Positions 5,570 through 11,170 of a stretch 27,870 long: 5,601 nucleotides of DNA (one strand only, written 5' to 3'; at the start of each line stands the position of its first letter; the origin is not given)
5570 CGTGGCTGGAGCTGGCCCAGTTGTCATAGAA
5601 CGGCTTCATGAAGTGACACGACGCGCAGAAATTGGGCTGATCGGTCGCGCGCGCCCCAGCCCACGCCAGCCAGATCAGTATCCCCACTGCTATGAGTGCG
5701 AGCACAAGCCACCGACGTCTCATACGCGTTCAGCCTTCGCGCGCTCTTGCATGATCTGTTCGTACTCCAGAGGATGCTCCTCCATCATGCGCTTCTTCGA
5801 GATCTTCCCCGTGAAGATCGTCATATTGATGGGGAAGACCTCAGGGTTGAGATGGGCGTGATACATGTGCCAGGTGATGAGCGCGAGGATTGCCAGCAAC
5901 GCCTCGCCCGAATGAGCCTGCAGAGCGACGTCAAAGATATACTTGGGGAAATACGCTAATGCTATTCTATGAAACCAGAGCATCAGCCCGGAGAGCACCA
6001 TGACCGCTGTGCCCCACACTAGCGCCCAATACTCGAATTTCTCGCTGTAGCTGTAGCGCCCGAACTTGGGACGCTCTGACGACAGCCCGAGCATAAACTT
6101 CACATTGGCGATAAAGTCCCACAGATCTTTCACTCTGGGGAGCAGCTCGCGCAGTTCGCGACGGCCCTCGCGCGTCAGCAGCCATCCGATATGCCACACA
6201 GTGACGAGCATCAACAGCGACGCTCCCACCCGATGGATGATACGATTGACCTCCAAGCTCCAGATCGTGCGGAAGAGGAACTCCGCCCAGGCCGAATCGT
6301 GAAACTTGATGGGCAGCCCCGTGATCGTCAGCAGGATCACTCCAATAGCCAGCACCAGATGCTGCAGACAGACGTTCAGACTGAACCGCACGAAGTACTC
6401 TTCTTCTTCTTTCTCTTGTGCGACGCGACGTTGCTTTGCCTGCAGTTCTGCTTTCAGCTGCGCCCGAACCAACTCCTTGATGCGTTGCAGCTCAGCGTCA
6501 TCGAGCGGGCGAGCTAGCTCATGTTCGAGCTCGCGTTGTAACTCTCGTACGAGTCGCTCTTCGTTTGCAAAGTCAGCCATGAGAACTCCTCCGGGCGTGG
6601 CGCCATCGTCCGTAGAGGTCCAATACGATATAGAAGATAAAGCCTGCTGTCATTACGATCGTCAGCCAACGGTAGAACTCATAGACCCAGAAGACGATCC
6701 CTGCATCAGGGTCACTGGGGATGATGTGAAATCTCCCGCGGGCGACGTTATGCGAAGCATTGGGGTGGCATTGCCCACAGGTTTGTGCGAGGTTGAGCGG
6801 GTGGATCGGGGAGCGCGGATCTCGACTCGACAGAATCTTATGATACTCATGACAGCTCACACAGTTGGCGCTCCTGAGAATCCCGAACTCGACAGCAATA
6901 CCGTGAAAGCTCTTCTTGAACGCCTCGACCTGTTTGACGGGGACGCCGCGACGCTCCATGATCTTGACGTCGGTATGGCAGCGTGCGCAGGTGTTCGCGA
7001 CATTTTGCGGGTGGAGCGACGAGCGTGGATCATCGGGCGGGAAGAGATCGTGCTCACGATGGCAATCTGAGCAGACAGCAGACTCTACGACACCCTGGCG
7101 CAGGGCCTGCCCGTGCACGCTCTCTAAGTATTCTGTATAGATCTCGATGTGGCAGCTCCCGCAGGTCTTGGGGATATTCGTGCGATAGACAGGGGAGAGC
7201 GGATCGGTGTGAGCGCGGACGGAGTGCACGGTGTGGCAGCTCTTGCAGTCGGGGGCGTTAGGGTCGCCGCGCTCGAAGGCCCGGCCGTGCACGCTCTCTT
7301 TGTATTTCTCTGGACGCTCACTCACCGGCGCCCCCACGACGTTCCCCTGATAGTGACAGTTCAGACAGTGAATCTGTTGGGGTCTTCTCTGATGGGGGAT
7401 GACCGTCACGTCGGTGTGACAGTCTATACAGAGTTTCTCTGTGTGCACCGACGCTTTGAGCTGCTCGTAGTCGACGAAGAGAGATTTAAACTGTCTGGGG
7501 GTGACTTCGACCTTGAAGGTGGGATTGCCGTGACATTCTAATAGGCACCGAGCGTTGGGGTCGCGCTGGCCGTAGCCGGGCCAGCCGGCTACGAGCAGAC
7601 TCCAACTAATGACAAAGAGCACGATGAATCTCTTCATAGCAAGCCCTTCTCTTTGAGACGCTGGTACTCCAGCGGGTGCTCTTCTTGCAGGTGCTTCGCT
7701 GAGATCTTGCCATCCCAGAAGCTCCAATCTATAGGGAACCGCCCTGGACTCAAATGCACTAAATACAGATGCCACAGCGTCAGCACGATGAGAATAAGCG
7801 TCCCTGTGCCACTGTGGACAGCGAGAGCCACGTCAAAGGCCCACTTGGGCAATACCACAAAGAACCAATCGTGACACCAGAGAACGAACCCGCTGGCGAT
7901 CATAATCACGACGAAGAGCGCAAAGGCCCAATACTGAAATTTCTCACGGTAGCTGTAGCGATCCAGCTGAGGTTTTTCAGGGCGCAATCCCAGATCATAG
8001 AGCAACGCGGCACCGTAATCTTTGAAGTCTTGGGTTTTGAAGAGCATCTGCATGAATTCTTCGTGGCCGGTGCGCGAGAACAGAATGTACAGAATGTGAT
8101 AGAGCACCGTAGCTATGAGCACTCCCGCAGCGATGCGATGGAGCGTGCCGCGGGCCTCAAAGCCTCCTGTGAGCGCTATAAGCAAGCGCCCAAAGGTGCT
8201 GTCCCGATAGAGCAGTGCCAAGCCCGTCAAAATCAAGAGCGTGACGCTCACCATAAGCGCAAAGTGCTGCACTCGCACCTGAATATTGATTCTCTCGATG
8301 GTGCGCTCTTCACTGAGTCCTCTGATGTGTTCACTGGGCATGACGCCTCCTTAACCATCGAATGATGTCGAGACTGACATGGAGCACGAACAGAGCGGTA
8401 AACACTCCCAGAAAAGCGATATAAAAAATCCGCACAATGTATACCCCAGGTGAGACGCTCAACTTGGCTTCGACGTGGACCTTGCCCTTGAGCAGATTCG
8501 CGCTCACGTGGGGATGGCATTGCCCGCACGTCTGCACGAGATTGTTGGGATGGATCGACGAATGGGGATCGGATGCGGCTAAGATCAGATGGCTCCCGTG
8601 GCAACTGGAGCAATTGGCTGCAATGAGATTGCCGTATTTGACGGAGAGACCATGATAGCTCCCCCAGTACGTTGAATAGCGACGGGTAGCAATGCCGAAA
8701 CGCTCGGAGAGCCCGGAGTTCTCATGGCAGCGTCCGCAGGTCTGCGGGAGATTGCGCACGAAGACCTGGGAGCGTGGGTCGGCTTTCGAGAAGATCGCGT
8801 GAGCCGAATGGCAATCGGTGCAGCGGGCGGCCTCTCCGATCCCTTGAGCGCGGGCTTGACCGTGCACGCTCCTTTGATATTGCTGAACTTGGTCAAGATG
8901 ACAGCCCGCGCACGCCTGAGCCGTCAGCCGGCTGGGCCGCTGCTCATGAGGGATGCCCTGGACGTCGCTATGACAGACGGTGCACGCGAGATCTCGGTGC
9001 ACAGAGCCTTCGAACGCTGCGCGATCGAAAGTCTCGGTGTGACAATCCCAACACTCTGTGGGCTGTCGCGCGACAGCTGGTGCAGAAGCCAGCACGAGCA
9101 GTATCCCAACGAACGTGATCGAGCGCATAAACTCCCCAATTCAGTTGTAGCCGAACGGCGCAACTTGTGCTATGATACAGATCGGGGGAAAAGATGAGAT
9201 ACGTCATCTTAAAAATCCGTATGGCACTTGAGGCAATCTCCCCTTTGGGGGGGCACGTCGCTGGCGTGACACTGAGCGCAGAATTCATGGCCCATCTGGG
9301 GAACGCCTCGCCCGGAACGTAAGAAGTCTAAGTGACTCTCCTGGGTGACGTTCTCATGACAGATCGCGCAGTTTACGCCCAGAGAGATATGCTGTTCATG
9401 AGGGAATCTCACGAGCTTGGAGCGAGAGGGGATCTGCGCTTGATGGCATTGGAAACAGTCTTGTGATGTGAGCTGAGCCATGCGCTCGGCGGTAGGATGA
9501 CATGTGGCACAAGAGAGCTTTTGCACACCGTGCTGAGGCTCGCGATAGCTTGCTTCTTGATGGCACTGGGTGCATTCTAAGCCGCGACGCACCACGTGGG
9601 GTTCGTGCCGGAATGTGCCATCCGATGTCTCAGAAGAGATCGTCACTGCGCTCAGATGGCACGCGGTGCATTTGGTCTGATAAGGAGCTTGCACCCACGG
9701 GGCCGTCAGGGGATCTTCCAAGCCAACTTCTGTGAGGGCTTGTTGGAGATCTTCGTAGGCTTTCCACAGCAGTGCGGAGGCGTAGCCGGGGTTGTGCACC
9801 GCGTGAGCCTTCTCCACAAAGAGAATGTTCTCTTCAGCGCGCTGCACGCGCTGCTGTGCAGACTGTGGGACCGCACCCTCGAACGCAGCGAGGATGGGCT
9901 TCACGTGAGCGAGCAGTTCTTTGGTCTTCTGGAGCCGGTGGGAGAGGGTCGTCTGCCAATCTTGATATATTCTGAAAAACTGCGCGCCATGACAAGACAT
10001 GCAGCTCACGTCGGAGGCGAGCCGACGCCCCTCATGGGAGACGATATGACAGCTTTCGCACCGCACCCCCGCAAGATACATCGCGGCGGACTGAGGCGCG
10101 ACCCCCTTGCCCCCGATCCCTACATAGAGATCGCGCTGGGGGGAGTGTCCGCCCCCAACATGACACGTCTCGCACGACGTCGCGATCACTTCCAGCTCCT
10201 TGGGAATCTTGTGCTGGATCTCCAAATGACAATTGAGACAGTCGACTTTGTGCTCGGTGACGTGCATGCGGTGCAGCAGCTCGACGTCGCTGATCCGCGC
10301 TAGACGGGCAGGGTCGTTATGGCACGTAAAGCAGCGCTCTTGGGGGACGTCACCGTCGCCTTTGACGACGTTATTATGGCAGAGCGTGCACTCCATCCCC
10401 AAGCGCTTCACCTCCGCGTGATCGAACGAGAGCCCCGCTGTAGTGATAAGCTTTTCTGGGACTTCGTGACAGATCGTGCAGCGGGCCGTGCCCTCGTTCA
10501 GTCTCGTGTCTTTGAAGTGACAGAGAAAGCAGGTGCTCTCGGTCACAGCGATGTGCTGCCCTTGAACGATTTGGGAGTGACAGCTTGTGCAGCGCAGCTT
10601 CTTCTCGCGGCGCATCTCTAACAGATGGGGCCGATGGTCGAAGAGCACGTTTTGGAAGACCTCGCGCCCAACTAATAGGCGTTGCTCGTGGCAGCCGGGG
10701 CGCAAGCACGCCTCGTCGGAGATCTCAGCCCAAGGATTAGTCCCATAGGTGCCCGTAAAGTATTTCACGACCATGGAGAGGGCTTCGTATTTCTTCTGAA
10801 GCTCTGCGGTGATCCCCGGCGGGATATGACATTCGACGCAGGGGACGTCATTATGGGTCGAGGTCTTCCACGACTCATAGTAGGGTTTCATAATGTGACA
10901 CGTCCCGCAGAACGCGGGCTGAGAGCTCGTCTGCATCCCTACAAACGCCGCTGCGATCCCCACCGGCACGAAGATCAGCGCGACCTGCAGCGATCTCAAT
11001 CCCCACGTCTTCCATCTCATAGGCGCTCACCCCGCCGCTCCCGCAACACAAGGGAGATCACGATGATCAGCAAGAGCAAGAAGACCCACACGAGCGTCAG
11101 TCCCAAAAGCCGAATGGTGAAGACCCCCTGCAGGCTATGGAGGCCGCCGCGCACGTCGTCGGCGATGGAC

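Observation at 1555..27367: Self-contained 96-heme respiratory supercluster: many quinol-side modules feeding anchor-less terminal enzymes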

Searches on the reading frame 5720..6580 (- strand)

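Call 6: search_protein_families(library=pfam, proteins=[window:5720-6580:-], max_evalue=0.01)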
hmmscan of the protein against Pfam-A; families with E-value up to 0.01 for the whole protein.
window:5720-6580:- (286 aa): 1 family
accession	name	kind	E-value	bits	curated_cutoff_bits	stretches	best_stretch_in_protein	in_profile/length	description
PF01292.26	Ni_hydr_CYTB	-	1.9e-12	47.8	30.1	1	66-244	2-164/179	Prokaryotic cytochrome b561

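Call 63: search_protein_families(library=ncbifam, proteins=[window:5720-6580:-], max_evalue=0.001)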
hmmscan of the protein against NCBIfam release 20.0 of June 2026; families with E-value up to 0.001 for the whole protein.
window:5720-6580:- (286 aa): 4 families
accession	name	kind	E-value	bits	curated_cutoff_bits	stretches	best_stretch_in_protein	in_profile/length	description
TIGR01583.1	formate-DH-gamm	equivalog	1.7e-11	44.5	115.85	1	64-277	3-202/204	formate dehydrogenase subunit gamma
NF007558.0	PRK10179.1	equivalog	1.7e-10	40.9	339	1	71-284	15-212/217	formate dehydrogenase-N subunit gamma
NF007924.0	PRK10639.1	equivalog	1.5e-09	37.9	341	1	59-282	3-208/211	formate dehydrogenase cytochrome b556 subunit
TIGR02125.1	CytB-hydogenase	equivalog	1.2e-06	28.2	121.5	1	65-239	2-177/212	Ni/Fe-hydrogenase, b-type cytochrome subunit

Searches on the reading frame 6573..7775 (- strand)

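Call 6: search_protein_families(library=pfam, proteins=[window:6573-7775:-], max_evalue=0.01)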
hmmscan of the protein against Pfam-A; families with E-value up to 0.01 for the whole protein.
window:6573-7775:- (400 aa): 5 families
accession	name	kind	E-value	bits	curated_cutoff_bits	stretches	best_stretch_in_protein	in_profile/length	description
PF14522.11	Cytochrome_C7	-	9.9e-13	48.2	24.8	1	203-268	14-67/67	Cytochrome c7 and related cytochrome c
PF14537.11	Cytochrom_c3_2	-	6.5e-11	43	25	2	113-209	4-78/79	Cytochrome c3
PF03264.19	Cytochrom_NNT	-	1.4e-06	28.6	24.1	1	198-345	32-172/174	NapC/NirT cytochrome c family, N-terminal region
PF09699.15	Paired_CXXCH_1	-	9.8e-06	25.6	20.6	1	176-210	8-37/41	Doubled CXXCH motif (Paired_CXXCH_1)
PF22678.1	Cytochrom_c_NrfB-like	-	0.0002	22.2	27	1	263-338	1-66/89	Cytochrome c-type protein NrfB-like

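Call 14: search_protein_families(library=ncbifam, proteins=[window:6573-7775:-], max_evalue=0.001)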
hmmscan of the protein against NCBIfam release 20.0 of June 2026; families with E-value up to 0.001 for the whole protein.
window:6573-7775:- (400 aa): 5 families
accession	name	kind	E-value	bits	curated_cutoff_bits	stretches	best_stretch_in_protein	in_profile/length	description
NF045713.1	CxxCH_16_HmcA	equivalog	1.7e-07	30.2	400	1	80-269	81-254/541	sulfate respiration complex hexadecaheme cytochrome HmcA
TIGR03507.1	decahem_SO1788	subfamily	8.4e-06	24.5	209.3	0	176-291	245-326/672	OmcA/MtrC family decaheme c-type cytochrome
TIGR03153.1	cytochr_NrfH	equivalog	9.3e-06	25.8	134.2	1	197-245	23-65/138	cytochrome c nitrite reductase small subunit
NF008659.0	PRK11659.1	equivalog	8.1e-05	22.4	184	0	233-337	47-142/188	cytochrome c nitrite reductase pentaheme subunit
TIGR04257.1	nanowire_3heme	domain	0.00046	20.3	40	0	301-339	22-60/75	c(7)-type cytochrome triheme domain-containing protein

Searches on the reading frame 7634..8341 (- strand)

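Call 6: search_protein_families(library=pfam, proteins=[window:7634-8341:-], max_evalue=0.01)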
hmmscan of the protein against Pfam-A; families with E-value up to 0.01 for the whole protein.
window:7634-8341:- (235 aa): 1 family
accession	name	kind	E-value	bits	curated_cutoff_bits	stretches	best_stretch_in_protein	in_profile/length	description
PF01292.26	Ni_hydr_CYTB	-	2.7e-14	53.8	30.1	1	19-195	3-162/179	Prokaryotic cytochrome b561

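Call 63: search_protein_families(library=ncbifam, proteins=[window:7634-8341:-], max_evalue=0.001)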
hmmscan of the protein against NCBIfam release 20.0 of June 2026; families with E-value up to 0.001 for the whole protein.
window:7634-8341:- (235 aa): 4 families
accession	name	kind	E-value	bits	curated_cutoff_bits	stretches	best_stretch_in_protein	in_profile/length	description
TIGR01583.1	formate-DH-gamm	equivalog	1.5e-11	44.7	115.85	1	15-231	2-203/204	formate dehydrogenase subunit gamma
NF007924.0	PRK10639.1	equivalog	2.2e-09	37.4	341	1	12-231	4-204/211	formate dehydrogenase cytochrome b556 subunit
TIGR02125.1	CytB-hydogenase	equivalog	7.7e-07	28.8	121.5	1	19-159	4-143/212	Ni/Fe-hydrogenase, b-type cytochrome subunit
NF007558.0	PRK10179.1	equivalog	8.6e-07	28.8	339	1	10-231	2-206/217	formate dehydrogenase-N subunit gamma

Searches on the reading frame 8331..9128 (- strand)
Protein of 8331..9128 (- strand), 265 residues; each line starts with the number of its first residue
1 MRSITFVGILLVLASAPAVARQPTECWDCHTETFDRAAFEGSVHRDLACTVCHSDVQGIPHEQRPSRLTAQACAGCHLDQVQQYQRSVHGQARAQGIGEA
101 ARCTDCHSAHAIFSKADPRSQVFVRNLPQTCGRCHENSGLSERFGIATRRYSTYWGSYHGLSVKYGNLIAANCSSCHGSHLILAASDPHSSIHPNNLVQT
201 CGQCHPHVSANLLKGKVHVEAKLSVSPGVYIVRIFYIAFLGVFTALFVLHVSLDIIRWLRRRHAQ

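Call 7: search_protein_families(library=pfam, proteins=[window:8331-9128:-], max_evalue=0.01)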
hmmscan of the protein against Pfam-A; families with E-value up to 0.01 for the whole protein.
window:8331-9128:- (265 aa): 6 families
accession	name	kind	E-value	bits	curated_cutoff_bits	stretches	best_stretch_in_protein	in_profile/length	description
PF14522.11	Cytochrome_C7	-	5.1e-12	45.9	24.8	4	22-77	12-66/67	Cytochrome c7 and related cytochrome c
PF09699.15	Paired_CXXCH_1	-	2.1e-08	34.2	20.6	1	102-137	8-38/41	Doubled CXXCH motif (Paired_CXXCH_1)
PF14537.11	Cytochrom_c3_2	-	4.9e-07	30.6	25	1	44-136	4-79/79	Cytochrome c3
PF02085.21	Cytochrom_CIII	-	1.1e-05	26.1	22.9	1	34-135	18-101/101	Class III cytochrome C family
PF03264.19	Cytochrom_NNT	-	2.1e-05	24.8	24.1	1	69-116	35-81/174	NapC/NirT cytochrome c family, N-terminal region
PF00684.25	DnaJ_CXXCXGXG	-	0.0098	16.6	32.7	0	166-205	12-48/65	DnaJ central domain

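Call 63: search_protein_families(library=ncbifam, proteins=[window:8331-9128:-], max_evalue=0.001)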
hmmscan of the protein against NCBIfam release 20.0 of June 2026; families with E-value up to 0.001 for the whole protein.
window:8331-9128:- (265 aa): 7 families
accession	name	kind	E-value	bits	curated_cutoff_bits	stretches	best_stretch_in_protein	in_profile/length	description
NF040967.1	cytc_ExtN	equivalog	4.7e-08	32.3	200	1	3-88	3-80/415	selenite/tellurite reduction operon c-type cytochrome ExtN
NF040968.1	FeS_ExtO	equivalog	5.2e-08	32.1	200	1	3-89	3-81/416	selenite/tellurite reduction operon b-type cytochrome iron-sulfur cluster-binding subunit ExtO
TIGR03153.1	cytochr_NrfH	equivalog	1.2e-07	31.9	134.2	0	70-115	28-67/138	cytochrome c nitrite reductase small subunit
TIGR04257.1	nanowire_3heme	domain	1.1e-06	28.6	40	0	171-210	24-63/75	c(7)-type cytochrome triheme domain-containing protein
NF041028.1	decahem_GSU2203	exception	0.00011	21.5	325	1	23-137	101-209/317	GSU2203 family decaheme c-type cytochrome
NF008659.0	PRK11659.1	equivalog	0.00021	21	184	0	64-111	40-86/188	cytochrome c nitrite reductase pentaheme subunit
TIGR03146.1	cyt_nit_nrfB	equivalog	0.00035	20.9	166.6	0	67-109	8-49/145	cytochrome c nitrite reductase pentaheme subunit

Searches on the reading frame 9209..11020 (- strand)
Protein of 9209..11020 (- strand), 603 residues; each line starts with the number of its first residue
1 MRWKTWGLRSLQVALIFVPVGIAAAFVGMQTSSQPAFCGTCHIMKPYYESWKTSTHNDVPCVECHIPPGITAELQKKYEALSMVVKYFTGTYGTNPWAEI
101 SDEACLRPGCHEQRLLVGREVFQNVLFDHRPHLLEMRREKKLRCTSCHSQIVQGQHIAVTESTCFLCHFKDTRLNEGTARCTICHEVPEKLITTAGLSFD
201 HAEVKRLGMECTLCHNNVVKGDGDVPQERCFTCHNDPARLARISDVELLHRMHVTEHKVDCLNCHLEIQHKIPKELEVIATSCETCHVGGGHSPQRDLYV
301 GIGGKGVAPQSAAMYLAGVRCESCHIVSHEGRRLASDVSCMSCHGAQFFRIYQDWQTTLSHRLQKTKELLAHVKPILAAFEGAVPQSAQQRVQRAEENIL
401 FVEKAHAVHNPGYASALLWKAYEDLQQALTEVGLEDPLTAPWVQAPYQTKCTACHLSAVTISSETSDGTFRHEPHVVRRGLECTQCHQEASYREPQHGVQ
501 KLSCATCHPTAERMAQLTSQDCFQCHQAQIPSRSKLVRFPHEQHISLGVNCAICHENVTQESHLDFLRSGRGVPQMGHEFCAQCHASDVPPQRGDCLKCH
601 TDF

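Call 7: search_protein_families(library=pfam, proteins=[window:9209-11020:-], max_evalue=0.01)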
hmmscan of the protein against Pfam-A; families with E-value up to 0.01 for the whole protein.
window:9209-11020:- (603 aa): 5 families
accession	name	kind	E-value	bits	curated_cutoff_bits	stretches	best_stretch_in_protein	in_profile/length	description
PF14522.11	Cytochrome_C7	-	2.5e-29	101.3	24.8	4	537-601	1-67/67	Cytochrome c7 and related cytochrome c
PF14537.11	Cytochrom_c3_2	-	1.9e-23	83.2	25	3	206-287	4-78/79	Cytochrome c3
PF22113.1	Mtrc-MtrF_II-IV_dom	-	1e-13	51.6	30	2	320-529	8-166/176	Outer membrane cytochrome MtrC/MtrF-like, domains II/IV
PF02085.21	Cytochrom_CIII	-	3.9e-13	50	22.9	1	193-287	17-101/101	Class III cytochrome C family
PF03264.19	Cytochrom_NNT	-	4.2e-12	46.6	24.1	1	12-96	13-103/174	NapC/NirT cytochrome c family, N-terminal region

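Call 14: search_protein_families(library=ncbifam, proteins=[window:9209-11020:-], max_evalue=0.001)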
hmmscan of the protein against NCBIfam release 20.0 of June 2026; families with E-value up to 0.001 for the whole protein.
window:9209-11020:- (603 aa): 6 families
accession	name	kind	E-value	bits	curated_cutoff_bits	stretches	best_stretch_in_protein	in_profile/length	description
TIGR03153.1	cytochr_NrfH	equivalog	6.1e-16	58.7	134.2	1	22-151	15-136/138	cytochrome c nitrite reductase small subunit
TIGR03508.1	decahem_SO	subfamily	3.9e-13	49.5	192.2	2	109-288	7-175/258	DmsE family decaheme c-type cytochrome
NF011606.0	PRK15032.1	equivalog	6.4e-09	35.4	455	1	18-88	25-104/390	pentaheme c-type cytochrome TorC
NF045713.1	CxxCH_16_HmcA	equivalog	7.2e-08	31.5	400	1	174-373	72-282/541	sulfate respiration complex hexadecaheme cytochrome HmcA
TIGR02162.1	torC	equivalog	1.8e-07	30.8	478.2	1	16-95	25-111/387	pentaheme c-type cytochrome TorC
NF041781.1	mnquin_red_QrcA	equivalog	7e-06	25.8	180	0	462-600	25-173/174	menaquinone reductase multiheme cytochrome c subunit QrcA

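Call 17: find_related_loci(query=window:9209-11020:-, collection=genome_contigs, flank=10000)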
Query window:9209-11020:- (603 aa) in genome_contigs; peptide patterns used: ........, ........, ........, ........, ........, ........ (x = any residue, [..] = any of these).
289 stretches matched a pattern; 271 encode a relative of the query (tblastn E <= 1e-3); the best 80 are kept; 80 distinct loci.
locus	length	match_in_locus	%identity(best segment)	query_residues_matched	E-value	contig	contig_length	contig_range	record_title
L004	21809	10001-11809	88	1-603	0e+0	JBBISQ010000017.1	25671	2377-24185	MAG: Candidatus Fraserbacteria bacterium isolate CYF170214_bin_377 NODE_1547_length_25671_cov_51.6465, whole genome shot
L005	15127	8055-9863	88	1-603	0e+0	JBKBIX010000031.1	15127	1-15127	MAG: Candidatus Bipolaricaulia bacterium isolate 21I_052.bin.33 NODE_31_length_15127_cov_29.670897, whole genome shotgun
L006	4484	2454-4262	88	1-603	0e+0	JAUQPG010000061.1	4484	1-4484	MAG: Candidatus Bipolaricaulota bacterium isolate GXS.bins.134.201912 NODE_14072_length_4484_cov_595.846224, whole genom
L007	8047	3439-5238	85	4-603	0e+0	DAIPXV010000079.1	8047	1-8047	MAG TPA_asm: Candidatus Bipolaricaulota bacterium isolate CTOTU1357 NODE_736_length_8047_cov_4.092467, whole genome shot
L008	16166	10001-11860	84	1-603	0e+0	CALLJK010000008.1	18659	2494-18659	MAG: Candidatus Bipolaricaulota bacterium isolate S1_Bin_METABAT__319_1 genome assembly, contig: c_000000001853, whole g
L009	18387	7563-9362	85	4-603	0e+0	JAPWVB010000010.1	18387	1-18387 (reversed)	MAG: Candidatus Acetothermia bacterium isolate RSWS18 scaffold_445_c1, whole genome shotgun sequence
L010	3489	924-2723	85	4-603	0e+0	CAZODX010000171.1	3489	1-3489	MAG TPA_asm: uncultured Thermotogae bacterium isolate binchicken_co71_26 genome assembly, contig: NODE_11896_length_3489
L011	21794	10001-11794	80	4-603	0e+0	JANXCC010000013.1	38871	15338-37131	MAG: Candidatus Bipolaricaulota bacterium isolate SKYB55 NODE_13_length_38871_cov_119.489277, whole genome shotgun seque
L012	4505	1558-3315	66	4-603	0e+0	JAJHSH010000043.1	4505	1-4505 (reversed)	MAG: Candidatus Acetothermia bacterium isolate NSHQ14B.2017.Bin6 k141_148926, whole genome shotgun sequence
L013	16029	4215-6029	55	2-603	0e+0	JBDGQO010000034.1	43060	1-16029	MAG: Candidatus Bipolaricaulia bacterium isolate DAL-Ass_25_90C3R DAL-Ass_25_90C3R_34, whole genome shotgun sequence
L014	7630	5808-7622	55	2-603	0e+0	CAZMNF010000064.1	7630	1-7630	MAG TPA_asm: uncultured Thermotogae bacterium isolate SRP185896_co2_339 genome assembly, contig: NODE_13511_length_7630_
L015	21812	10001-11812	53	2-603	0e+0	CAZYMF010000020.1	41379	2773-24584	MAG TPA_asm: uncultured Candidatus Binatia bacterium isolate SRP214966_co3_99 genome assembly, contig: NODE_816_length_4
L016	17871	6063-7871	52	6-603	0e+0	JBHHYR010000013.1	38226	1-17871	MAG: Candidatus Binatia bacterium isolate Maj_2_bin.38 NODE_354_length_38226_cov_6.518771, whole genome shotgun sequence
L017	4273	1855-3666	52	2-603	0e+0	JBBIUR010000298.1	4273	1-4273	MAG: Myxococcales bacterium isolate STF170223_bin_58 NODE_18464_length_4273_cov_5.048127, whole genome shotgun sequence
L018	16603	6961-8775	53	2-603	0e+0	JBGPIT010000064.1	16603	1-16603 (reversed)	MAG: Candidatus Binatia bacterium isolate OBJ_0618_7090110_327 k141_2852119_length_16603_cov_181.5677, whole genome shot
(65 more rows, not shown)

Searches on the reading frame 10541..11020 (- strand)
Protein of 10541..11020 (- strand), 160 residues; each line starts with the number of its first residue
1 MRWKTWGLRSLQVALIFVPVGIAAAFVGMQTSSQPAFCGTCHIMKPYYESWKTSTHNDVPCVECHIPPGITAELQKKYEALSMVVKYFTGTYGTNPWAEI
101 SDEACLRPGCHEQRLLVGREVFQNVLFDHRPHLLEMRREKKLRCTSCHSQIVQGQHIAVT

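Call 51: search_solved_structures(query=window:10541-11020:-, max_evalue=0.01, show_alignments=2)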
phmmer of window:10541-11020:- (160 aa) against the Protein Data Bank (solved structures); distinct sequences matched with E-value up to 0.01: 1.
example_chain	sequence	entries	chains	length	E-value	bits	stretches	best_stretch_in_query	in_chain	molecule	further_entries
2j7a_C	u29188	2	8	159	8.1e-09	38.8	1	20-81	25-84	CYTOCHROME C QUINOL DEHYDROGENASE NRFH | NAPC/NIRT CYTOCHROME C FAMILY PROTEIN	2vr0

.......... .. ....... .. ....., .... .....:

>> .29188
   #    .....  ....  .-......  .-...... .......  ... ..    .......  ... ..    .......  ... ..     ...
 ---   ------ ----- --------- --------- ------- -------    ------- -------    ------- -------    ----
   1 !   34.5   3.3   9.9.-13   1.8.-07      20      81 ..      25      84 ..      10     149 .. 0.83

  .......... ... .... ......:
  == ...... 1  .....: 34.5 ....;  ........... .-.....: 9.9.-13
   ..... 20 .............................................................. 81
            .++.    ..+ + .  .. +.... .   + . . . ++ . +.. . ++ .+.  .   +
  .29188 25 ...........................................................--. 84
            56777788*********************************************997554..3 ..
